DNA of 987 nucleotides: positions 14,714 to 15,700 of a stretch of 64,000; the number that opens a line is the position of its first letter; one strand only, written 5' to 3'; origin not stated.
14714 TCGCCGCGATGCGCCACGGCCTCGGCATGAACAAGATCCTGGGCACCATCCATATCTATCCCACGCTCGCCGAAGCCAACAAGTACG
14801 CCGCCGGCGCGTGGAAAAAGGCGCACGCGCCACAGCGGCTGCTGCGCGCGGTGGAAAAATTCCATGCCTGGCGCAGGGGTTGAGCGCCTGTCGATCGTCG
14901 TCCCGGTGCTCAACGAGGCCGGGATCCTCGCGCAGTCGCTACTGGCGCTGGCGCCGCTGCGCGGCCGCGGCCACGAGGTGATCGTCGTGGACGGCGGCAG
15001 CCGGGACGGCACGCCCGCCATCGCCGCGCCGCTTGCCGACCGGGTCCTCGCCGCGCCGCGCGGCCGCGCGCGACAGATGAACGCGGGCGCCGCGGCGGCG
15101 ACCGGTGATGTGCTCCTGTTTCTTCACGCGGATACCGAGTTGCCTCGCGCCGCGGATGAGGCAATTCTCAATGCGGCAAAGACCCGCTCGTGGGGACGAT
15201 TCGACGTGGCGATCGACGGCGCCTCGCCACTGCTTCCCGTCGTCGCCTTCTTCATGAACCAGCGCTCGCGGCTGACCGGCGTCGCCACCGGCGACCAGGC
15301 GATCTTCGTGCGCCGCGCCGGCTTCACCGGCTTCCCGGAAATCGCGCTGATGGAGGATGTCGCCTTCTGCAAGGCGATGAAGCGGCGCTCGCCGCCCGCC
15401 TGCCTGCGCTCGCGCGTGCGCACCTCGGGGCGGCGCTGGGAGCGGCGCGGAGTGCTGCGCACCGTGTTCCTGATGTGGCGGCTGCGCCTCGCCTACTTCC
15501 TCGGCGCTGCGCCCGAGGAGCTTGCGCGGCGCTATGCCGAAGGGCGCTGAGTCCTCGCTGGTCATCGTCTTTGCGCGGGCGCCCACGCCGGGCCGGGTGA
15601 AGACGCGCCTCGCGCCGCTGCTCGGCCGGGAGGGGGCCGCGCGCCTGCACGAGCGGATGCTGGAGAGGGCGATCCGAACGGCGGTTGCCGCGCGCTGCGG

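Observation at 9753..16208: Six-gene translationally coupled operon: GT-C glycosyltransferase, UbiA phosphoribosyltransferase-like enzyme, cNMP sensor, DedA::disulfide reductase, and two 'selenodomain/arsenosugar-associated' transferases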

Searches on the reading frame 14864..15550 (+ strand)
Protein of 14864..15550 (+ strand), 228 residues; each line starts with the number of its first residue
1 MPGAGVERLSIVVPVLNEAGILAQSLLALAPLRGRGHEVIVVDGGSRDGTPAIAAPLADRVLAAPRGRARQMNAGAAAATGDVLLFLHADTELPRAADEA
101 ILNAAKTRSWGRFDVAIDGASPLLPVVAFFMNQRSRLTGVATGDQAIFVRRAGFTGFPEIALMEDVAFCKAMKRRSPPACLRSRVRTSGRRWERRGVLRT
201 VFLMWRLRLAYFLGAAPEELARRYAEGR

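Call 10: search_protein_families(library=pfam, proteins=[window:14864-15550:+])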
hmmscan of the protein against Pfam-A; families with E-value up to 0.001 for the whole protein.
window:14864-15550:+ (228 aa): 1 family
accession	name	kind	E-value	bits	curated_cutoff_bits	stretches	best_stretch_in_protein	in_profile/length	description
PF00535.33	Glycos_transf_2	-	3e-19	70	23.3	1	10-107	1-105/168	Glycosyl transferase family 2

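Call 11: search_protein_families(library=ncbifam, proteins=[window:14864-15550:+])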
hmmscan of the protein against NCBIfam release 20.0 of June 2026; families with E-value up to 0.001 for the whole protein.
window:14864-15550:+ (228 aa): 9 families
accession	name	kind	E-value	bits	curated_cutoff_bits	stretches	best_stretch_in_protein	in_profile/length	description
TIGR04283.1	glyco_like_mftF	equivalog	3e-77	259.1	182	1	9-224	1-221/221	TIGR04283 family arsenosugar biosynthesis glycosyltransferase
TIGR03965.1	mycofact_glyco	equivalog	2.1e-09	36.8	280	1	8-92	75-166/467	mycofactocin biosynthesis glycosyltransferase MftF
TIGR03937.1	PgaC_IcaA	equivalog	1e-07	31.3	422.3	1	5-103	43-148/407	poly-beta-1,6-N-acetyl-D-glucosamine synthase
NF041875.1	EPS_EpsD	equivalog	2.2e-07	30.6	370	1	9-92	1-91/325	exopolysaccharide biosynthesis glycosyltransferase EpsD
NF007482.0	PRK10073.1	equivalog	9.4e-07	28.1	423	1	7-107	6-112/334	glycosyltransferase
NF010496.0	PRK13915.1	equivalog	2.1e-06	27.1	262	1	7-93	31-129/307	glucosyl-3-phosphoglycerate synthase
TIGR04182.1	glyco_TIGR04182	equivalog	3.7e-05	23.3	325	1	10-99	3-92/293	S-layer glycoprotein N-glycosyltransferase AglJ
NF045692.1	OglycostaseCruG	equivalog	0.00011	21.2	600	1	7-54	41-88/386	2'-O-glycosyltransferase CruG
TIGR03469.1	HpnB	hypoth_equivalog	0.00038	19.6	379.25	1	9-61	46-99/386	hopene-associated glycosyltransferase HpnB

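Call 15: find_encoding_contigs(protein=window:14864-15550:+, flank=10000, max_places=6)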
Protein window:14864-15550:+ (228 aa): no gene with exactly this product is on record in the collection.

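Call 49: search_dna_similar(query=window:14864-15550:+, collection=plasmids, mode=protein, max_evalue=1e-15, max_rows=30)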
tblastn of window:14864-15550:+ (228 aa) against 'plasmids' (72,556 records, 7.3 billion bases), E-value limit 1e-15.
Records with a match: 51; places in all: 52; records where one place covers at least 80% of the query: 51.
Best place of each record, by identity: 60-80% 3; <60% 48.
By first word of the organism name: Burkholderia 49; Cupriavidus 1; Acinetobacter 1.
By predicted mobility (MOB-suite, as given by PLSDB): non-mobilizable 38; mobilizable 8; conjugative 5.
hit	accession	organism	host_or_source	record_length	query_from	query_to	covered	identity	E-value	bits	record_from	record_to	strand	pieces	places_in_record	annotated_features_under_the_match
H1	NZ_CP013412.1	Burkholderia thailandensis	environmental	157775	9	224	95%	62.6%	7e-66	226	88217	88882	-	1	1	TIGR04283 family arsenosugar biosynthesis glycosyltransferase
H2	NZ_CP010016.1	Burkholderia thailandensis 34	-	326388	9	224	95%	62.6%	7e-66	226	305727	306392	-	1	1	TIGR04283 family arsenosugar biosynthesis glycosyltransferase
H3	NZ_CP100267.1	Burkholderia glumae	cell culture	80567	9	224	95%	59.9%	1e-62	217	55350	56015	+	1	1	TIGR04283 family arsenosugar biosynthesis glycosyltransferase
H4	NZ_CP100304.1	Burkholderia glumae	cell culture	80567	9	224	95%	59.9%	1e-62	217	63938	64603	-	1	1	TIGR04283 family arsenosugar biosynthesis glycosyltransferase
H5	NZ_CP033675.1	Burkholderia glumae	bacterial cell,diseased rice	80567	9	224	95%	59.9%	1e-62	217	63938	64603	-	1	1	TIGR04283 family arsenosugar biosynthesis glycosyltransferase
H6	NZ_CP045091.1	Burkholderia glumae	rice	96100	9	224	95%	59.9%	1e-62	217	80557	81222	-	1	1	TIGR04283 family arsenosugar biosynthesis glycosyltransferase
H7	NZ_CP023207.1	Burkholderia glumae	Oryza sativa,Cell culture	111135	9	224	95%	59.9%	1e-62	217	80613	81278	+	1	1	TIGR04283 family arsenosugar biosynthesis glycosyltransferase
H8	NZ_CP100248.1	Burkholderia glumae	cell culture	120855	9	224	95%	59.9%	1e-62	217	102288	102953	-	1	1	TIGR04283 family arsenosugar biosynthesis glycosyltransferase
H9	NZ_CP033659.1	Burkholderia glumae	bacterial cell,diseased rice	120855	9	224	95%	59.9%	1e-62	217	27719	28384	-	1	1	TIGR04283 family arsenosugar biosynthesis glycosyltransferase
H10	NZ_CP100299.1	Burkholderia glumae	cell culture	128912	9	224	95%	59.9%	1e-62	217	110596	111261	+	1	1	TIGR04283 family arsenosugar biosynthesis glycosyltransferase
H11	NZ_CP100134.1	Burkholderia glumae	cell culture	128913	9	224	95%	59.9%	1e-62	217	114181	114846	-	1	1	TIGR04283 family arsenosugar biosynthesis glycosyltransferase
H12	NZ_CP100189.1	Burkholderia glumae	cell culture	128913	9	224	95%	59.9%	1e-62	217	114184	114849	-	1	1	TIGR04283 family arsenosugar biosynthesis glycosyltransferase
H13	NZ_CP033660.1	Burkholderia glumae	bacterial cell,diseased rice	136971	9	224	95%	59.9%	1e-62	217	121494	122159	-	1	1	TIGR04283 family arsenosugar biosynthesis glycosyltransferase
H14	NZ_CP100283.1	Burkholderia glumae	cell culture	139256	9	224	95%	59.9%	1e-62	217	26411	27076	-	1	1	TIGR04283 family arsenosugar biosynthesis glycosyltransferase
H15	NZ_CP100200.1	Burkholderia glumae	cell culture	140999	9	224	95%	59.9%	1e-62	217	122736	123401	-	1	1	TIGR04283 family arsenosugar biosynthesis glycosyltransferase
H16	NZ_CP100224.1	Burkholderia glumae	cell culture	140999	9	224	95%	59.9%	1e-62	217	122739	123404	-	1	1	TIGR04283 family arsenosugar biosynthesis glycosyltransferase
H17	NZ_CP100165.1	Burkholderia glumae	cell culture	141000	9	224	95%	59.9%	1e-62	217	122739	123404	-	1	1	TIGR04283 family arsenosugar biosynthesis glycosyltransferase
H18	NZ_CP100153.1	Burkholderia glumae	cell culture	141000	9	224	95%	59.9%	1e-62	217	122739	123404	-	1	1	TIGR04283 family arsenosugar biosynthesis glycosyltransferase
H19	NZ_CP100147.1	Burkholderia glumae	cell culture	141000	9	224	95%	59.9%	1e-62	217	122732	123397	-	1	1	TIGR04283 family arsenosugar biosynthesis glycosyltransferase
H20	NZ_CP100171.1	Burkholderia glumae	cell culture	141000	9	224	95%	59.9%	1e-62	217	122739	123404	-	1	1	TIGR04283 family arsenosugar biosynthesis glycosyltransferase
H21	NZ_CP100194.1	Burkholderia glumae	cell culture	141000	9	224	95%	59.9%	1e-62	217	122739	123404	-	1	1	TIGR04283 family arsenosugar biosynthesis glycosyltransferase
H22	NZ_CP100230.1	Burkholderia glumae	cell culture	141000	9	224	95%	59.9%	1e-62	217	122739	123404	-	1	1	TIGR04283 family arsenosugar biosynthesis glycosyltransferase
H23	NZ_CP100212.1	Burkholderia glumae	cell culture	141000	9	224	95%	59.9%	1e-62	217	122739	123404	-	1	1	TIGR04283 family arsenosugar biosynthesis glycosyltransferase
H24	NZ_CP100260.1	Burkholderia glumae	cell culture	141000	9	224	95%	59.9%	1e-62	217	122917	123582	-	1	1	TIGR04283 family arsenosugar biosynthesis glycosyltransferase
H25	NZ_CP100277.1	Burkholderia glumae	cell culture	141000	9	224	95%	59.9%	1e-62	217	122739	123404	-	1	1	TIGR04283 family arsenosugar biosynthesis glycosyltransferase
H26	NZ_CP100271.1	Burkholderia glumae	cell culture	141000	9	224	95%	59.9%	1e-62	217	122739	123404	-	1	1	TIGR04283 family arsenosugar biosynthesis glycosyltransferase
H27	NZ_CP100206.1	Burkholderia glumae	cell culture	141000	9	224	95%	59.9%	1e-62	217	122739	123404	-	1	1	TIGR04283 family arsenosugar biosynthesis glycosyltransferase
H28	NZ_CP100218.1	Burkholderia glumae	cell culture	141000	9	224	95%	59.9%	1e-62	217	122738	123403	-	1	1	TIGR04283 family arsenosugar biosynthesis glycosyltransferase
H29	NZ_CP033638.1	Burkholderia glumae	cell,broken rice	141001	9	224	95%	59.9%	1e-62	217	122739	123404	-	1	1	TIGR04283 family arsenosugar biosynthesis glycosyltransferase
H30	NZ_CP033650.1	Burkholderia glumae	bacterial cell,broken rice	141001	9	224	95%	59.9%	1e-62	217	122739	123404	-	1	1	TIGR04283 family arsenosugar biosynthesis glycosyltransferase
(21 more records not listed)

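Call 50: get_annotated_region(hit=H1, flank=9000)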
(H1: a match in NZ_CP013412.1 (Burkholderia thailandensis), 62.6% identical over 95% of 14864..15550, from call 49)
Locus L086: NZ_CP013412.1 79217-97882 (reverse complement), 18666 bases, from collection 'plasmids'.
description: Burkholderia thailandensis strain 2002721643 plasmid p2002721643, complete sequence
organism: Burkholderia thailandensis (NCBI taxid 57975)
taxonomy: Bacteria; Pseudomonadota; Betaproteobacteria; Burkholderiales; Burkholderiaceae; Burkholderia; Burkholderia thailandensis
host: -; source: environmental; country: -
typing (MOB-suite, as given by PLSDB): non-mobilizable; replicon rep_cluster_465
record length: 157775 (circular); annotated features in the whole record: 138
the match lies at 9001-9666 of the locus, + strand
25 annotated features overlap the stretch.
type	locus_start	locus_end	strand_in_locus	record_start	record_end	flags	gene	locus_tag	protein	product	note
CDS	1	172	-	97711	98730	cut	-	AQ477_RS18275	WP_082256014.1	hypothetical protein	-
CDS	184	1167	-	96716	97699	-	arsS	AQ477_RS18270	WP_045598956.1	arsenosugar biosynthesis radical SAM (seleno)protein ArsS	-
CDS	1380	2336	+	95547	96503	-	-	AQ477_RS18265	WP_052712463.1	hypothetical protein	-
CDS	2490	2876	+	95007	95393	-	-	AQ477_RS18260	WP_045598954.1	thioredoxin family protein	-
CDS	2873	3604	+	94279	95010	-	-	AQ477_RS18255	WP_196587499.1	cytochrome c biogenesis CcdA family protein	-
CDS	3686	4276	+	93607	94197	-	-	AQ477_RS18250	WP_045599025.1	sigma-70 family RNA polymerase sigma factor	GO:0006352 - DNA-templated transcription initiation [Evidence IEA]; GO:0006355 - regulation of DNA-templated ...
CDS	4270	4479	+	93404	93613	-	-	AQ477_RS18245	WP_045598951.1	zf-HC2 domain-containing protein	-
CDS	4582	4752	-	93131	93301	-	-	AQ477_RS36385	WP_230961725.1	hypothetical protein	-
CDS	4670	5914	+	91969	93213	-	-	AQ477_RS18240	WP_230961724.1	MFS transporter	GO:0055085 - transmembrane transport [Evidence IEA]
CDS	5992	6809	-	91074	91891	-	-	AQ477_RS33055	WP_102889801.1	IS5 family transposase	-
CDS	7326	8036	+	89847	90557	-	-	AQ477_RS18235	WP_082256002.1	hypothetical protein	-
CDS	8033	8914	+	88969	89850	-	-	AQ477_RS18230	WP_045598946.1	S-methyl-5'-thioadenosine phosphorylase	-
CDS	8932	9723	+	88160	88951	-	-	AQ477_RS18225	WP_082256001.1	TIGR04283 family arsenosugar biosynthesis glycosyltransferase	GO:0009058 - biosynthetic process [Evidence IEA]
CDS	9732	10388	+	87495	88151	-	-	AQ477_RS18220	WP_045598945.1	TIGR04282 family arsenosugar biosynthesis glycosyltransferase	GO:0009058 - biosynthetic process [Evidence IEA]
CDS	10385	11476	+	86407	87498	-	-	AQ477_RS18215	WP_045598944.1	FAD-dependent oxidoreductase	-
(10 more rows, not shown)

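Call 51: get_annotated_region(hit=H3, flank=9000)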
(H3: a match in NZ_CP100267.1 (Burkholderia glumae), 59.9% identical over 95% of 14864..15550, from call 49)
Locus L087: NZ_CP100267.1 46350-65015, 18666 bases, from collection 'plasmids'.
description: Burkholderia glumae strain BGR79S plasmid p79s4p, complete sequence
organism: Burkholderia glumae (NCBI taxid 337)
taxonomy: Bacteria; Pseudomonadota; Betaproteobacteria; Burkholderiales; Burkholderiaceae; Burkholderia; Burkholderia glumae
host: -; source: cell culture; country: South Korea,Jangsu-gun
typing (MOB-suite, as given by PLSDB): non-mobilizable
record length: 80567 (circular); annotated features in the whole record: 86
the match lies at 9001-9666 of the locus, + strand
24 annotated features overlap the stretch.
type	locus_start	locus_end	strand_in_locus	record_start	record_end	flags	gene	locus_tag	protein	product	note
CDS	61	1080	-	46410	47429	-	-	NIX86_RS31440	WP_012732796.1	hypothetical protein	-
CDS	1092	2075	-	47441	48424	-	arsS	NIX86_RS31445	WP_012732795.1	arsenosugar biosynthesis radical SAM (seleno)protein ArsS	-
CDS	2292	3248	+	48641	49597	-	-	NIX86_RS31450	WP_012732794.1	hypothetical protein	-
CDS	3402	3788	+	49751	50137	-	-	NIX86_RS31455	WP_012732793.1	thioredoxin family protein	-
CDS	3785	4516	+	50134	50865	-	-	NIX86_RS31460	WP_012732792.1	cytochrome c biogenesis CcdA family protein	-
CDS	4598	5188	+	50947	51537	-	-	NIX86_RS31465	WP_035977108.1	sigma-70 family RNA polymerase sigma factor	GO:0006352 - DNA-templated transcription initiation [Evidence IEA]; GO:0006355 - regulation of DNA-templated ...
CDS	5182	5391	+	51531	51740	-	-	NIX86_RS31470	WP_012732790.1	zf-HC2 domain-containing protein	-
CDS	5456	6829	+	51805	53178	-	-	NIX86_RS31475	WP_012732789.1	MFS transporter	GO:0055085 - transmembrane transport [Evidence IEA]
CDS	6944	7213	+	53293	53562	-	-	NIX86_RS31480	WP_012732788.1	hypothetical protein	-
CDS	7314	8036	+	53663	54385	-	-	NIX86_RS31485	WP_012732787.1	hypothetical protein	-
CDS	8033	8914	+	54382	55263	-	-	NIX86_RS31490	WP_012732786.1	S-methyl-5'-thioadenosine phosphorylase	-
CDS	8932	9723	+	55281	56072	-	-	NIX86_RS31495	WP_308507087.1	TIGR04283 family arsenosugar biosynthesis glycosyltransferase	GO:0009058 - biosynthetic process [Evidence IEA]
CDS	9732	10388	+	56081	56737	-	-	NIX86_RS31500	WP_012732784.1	TIGR04282 family arsenosugar biosynthesis glycosyltransferase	GO:0009058 - biosynthetic process [Evidence IEA]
CDS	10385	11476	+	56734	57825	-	-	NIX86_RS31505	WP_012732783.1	FAD-dependent oxidoreductase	-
CDS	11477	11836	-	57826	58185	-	-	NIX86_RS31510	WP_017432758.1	hypothetical protein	-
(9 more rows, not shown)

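Call 76: search_solved_structures(query=window:14864-15550:+, max_evalue=0.001)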
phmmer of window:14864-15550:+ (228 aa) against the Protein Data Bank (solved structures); distinct sequences matched with E-value up to 0.001: 7.
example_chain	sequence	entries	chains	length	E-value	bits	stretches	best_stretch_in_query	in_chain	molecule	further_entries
7pdo_A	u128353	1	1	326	0.00043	23.3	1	8-91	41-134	Glucosyl-3-phosphoglycerate synthase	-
7p5l_A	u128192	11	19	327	0.00043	23.2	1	8-91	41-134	Glucosyl-3-phosphoglycerate synthase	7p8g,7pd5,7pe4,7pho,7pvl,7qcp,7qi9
4y6n_A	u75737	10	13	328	0.00064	22.7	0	8-93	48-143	Glucosyl-3-phosphoglycerate synthase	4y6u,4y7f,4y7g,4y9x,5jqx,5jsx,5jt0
3e25_A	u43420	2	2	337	0.00068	22.6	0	8-93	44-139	Putative uncharacterized protein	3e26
4ddz_A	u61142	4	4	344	0.00071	22.5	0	8-93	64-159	GLUCOSYL-3-PHOSPHOGLYCERATE SYNTHASE (GpgS) | Glucosyl-3-phosphoglycerate synthase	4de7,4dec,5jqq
6yv7_B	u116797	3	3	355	0.00083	22.3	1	8-106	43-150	Glycosyl transferase, family 2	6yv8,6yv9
6yv7_A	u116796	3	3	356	0.00083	22.3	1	8-106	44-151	Glycosyl transferase, family 2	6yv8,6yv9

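Call 84: search_dna_similar(query=window:14864-15550:+, collection=plasmids, mode=protein, max_evalue=1e-15, max_rows=25, rows=spread)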
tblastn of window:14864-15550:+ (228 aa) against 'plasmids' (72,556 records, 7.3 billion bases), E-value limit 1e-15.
Records with a match: 51; places in all: 52; records where one place covers at least 80% of the query: 51.
Best place of each record, by identity: 60-80% 3; <60% 48.
By first word of the organism name: Burkholderia 49; Cupriavidus 1; Acinetobacter 1.
By predicted mobility (MOB-suite, as given by PLSDB): non-mobilizable 38; mobilizable 8; conjugative 5.
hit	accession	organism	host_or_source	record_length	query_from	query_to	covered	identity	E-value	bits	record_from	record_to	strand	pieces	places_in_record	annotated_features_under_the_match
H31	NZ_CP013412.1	Burkholderia thailandensis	environmental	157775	9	224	95%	62.6%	7e-66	226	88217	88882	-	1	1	TIGR04283 family arsenosugar biosynthesis glycosyltransferase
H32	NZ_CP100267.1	Burkholderia glumae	cell culture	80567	9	224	95%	59.9%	1e-62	217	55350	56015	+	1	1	TIGR04283 family arsenosugar biosynthesis glycosyltransferase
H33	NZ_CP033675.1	Burkholderia glumae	bacterial cell,diseased rice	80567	9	224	95%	59.9%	1e-62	217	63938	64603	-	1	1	TIGR04283 family arsenosugar biosynthesis glycosyltransferase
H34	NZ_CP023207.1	Burkholderia glumae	Oryza sativa,Cell culture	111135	9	224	95%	59.9%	1e-62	217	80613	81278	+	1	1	TIGR04283 family arsenosugar biosynthesis glycosyltransferase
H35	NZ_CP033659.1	Burkholderia glumae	bacterial cell,diseased rice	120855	9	224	95%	59.9%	1e-62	217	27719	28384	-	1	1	TIGR04283 family arsenosugar biosynthesis glycosyltransferase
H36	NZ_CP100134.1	Burkholderia glumae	cell culture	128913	9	224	95%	59.9%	1e-62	217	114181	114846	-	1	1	TIGR04283 family arsenosugar biosynthesis glycosyltransferase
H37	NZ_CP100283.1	Burkholderia glumae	cell culture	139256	9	224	95%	59.9%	1e-62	217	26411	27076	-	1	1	TIGR04283 family arsenosugar biosynthesis glycosyltransferase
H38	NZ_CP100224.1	Burkholderia glumae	cell culture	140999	9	224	95%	59.9%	1e-62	217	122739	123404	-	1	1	TIGR04283 family arsenosugar biosynthesis glycosyltransferase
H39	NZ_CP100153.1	Burkholderia glumae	cell culture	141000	9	224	95%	59.9%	1e-62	217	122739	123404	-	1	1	TIGR04283 family arsenosugar biosynthesis glycosyltransferase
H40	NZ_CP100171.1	Burkholderia glumae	cell culture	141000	9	224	95%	59.9%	1e-62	217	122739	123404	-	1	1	TIGR04283 family arsenosugar biosynthesis glycosyltransferase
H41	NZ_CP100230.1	Burkholderia glumae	cell culture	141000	9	224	95%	59.9%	1e-62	217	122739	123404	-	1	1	TIGR04283 family arsenosugar biosynthesis glycosyltransferase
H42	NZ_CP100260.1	Burkholderia glumae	cell culture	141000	9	224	95%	59.9%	1e-62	217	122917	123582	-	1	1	TIGR04283 family arsenosugar biosynthesis glycosyltransferase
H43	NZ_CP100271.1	Burkholderia glumae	cell culture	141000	9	224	95%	59.9%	1e-62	217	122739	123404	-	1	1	TIGR04283 family arsenosugar biosynthesis glycosyltransferase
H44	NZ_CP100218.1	Burkholderia glumae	cell culture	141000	9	224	95%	59.9%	1e-62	217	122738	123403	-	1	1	TIGR04283 family arsenosugar biosynthesis glycosyltransferase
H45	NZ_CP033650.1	Burkholderia glumae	bacterial cell,broken rice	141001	9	224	95%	59.9%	1e-62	217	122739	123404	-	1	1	TIGR04283 family arsenosugar biosynthesis glycosyltransferase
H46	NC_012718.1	Burkholderia glumae BGR1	-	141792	9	224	95%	59.9%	1e-62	217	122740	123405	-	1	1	TIGR04283 family arsenosugar biosynthesis glycosyltransferase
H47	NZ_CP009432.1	Burkholderia glumae LMG 2196 = ATCC 33617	Oryza sativa, grain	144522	9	224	95%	59.9%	1e-62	217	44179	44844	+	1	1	TIGR04283 family arsenosugar biosynthesis glycosyltransferase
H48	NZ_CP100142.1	Burkholderia glumae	cell culture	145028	9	224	95%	59.9%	1e-62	217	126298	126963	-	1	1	TIGR04283 family arsenosugar biosynthesis glycosyltransferase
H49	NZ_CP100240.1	Burkholderia glumae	cell culture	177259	9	224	95%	59.9%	1e-62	217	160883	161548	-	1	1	TIGR04283 family arsenosugar biosynthesis glycosyltransferase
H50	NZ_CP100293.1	Burkholderia glumae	cell culture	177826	9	224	95%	59.9%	1e-62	217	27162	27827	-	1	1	TIGR04283 family arsenosugar biosynthesis glycosyltransferase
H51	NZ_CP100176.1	Burkholderia glumae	cell culture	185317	9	224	95%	59.9%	1e-62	217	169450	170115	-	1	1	TIGR04283 family arsenosugar biosynthesis glycosyltransferase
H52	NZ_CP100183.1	Burkholderia glumae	cell culture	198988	9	224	95%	59.9%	1e-62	217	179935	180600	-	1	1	TIGR04283 family arsenosugar biosynthesis glycosyltransferase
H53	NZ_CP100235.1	Burkholderia glumae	cell culture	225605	9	224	95%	59.9%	1e-62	217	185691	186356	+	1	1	TIGR04283 family arsenosugar biosynthesis glycosyltransferase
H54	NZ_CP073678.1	Cupriavidus sp. KK10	Isolate,A bacterial consortium from ...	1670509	1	224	98%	56.3%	2e-60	211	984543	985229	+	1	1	none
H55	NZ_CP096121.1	Acinetobacter portensis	milking environment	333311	8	224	95%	46.6%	6e-47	172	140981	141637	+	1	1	TIGR04283 family arsenosugar biosynthesis glycosyltransferase | DUF547 domain-containing protein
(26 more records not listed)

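Call 85: get_annotated_region(hit=H55, flank=9000)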
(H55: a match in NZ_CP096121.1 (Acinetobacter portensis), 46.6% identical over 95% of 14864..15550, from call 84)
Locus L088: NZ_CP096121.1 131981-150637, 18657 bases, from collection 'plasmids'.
description: Acinetobacter portensis strain JNE5 plasmid pJNE5-X3_NDM-1, complete sequence
organism: Acinetobacter portensis (NCBI taxid 1839785)
taxonomy: Bacteria; Pseudomonadota; Gammaproteobacteria; Moraxellales; Moraxellaceae; Acinetobacter; Acinetobacter portensis
host: -; source: milking environment; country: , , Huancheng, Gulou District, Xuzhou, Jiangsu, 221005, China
typing (MOB-suite, as given by PLSDB): mobilizable; replicon rep_cluster_1481; relaxase MOBP
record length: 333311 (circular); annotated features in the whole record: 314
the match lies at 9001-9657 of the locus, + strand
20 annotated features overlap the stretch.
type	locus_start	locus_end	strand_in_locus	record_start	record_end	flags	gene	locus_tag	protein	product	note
CDS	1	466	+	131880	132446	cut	-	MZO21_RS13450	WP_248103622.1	carboxymuconolactone decarboxylase family protein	-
CDS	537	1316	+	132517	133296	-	-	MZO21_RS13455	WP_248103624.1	haloacid dehalogenase type II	GO:0006805 - xenobiotic metabolic process [Evidence IEA]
CDS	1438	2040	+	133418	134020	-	-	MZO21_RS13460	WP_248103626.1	RNA polymerase factor sigma-70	-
CDS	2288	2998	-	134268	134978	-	-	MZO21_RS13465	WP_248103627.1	cytochrome c biogenesis CcdA family protein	-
CDS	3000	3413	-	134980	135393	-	-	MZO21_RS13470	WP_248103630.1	thioredoxin family protein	-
CDS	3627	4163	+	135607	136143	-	-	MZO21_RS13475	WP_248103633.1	peroxiredoxin-like family protein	-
CDS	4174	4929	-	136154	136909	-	-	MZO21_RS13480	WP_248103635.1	YiiX/YebB-like N1pC/P60 family cysteine hydrolase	-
CDS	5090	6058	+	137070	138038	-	arsS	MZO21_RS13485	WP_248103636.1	arsenosugar biosynthesis radical SAM (seleno)protein ArsS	-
CDS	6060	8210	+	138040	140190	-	-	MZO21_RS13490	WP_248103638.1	bifunctional TVP38/TMEM64 family protein/FAD-dependent oxidoreductase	-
CDS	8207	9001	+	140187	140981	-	-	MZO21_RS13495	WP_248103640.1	DUF547 domain-containing protein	-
CDS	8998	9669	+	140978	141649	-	-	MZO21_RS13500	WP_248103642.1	TIGR04283 family arsenosugar biosynthesis glycosyltransferase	GO:0009058 - biosynthetic process [Evidence IEA]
CDS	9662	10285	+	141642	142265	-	-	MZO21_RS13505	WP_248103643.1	TIGR04282 family arsenosugar biosynthesis glycosyltransferase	GO:0009058 - biosynthetic process [Evidence IEA]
CDS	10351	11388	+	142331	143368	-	-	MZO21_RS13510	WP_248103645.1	methyltransferase domain-containing protein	-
CDS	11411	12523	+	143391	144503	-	-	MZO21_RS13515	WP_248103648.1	inorganic phosphate transporter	GO:0006817 - phosphate ion transport [Evidence IEA]; GO:0055085 - transmembrane transport [Evidence IEA]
CDS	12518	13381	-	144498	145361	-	mtnP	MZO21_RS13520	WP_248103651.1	S-methyl-5'-thioadenosine phosphorylase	GO:0006168 - adenine salvage [Evidence IEA]; GO:0019509 - L-methionine salvage from methylthioadenosine [Evidence IEA]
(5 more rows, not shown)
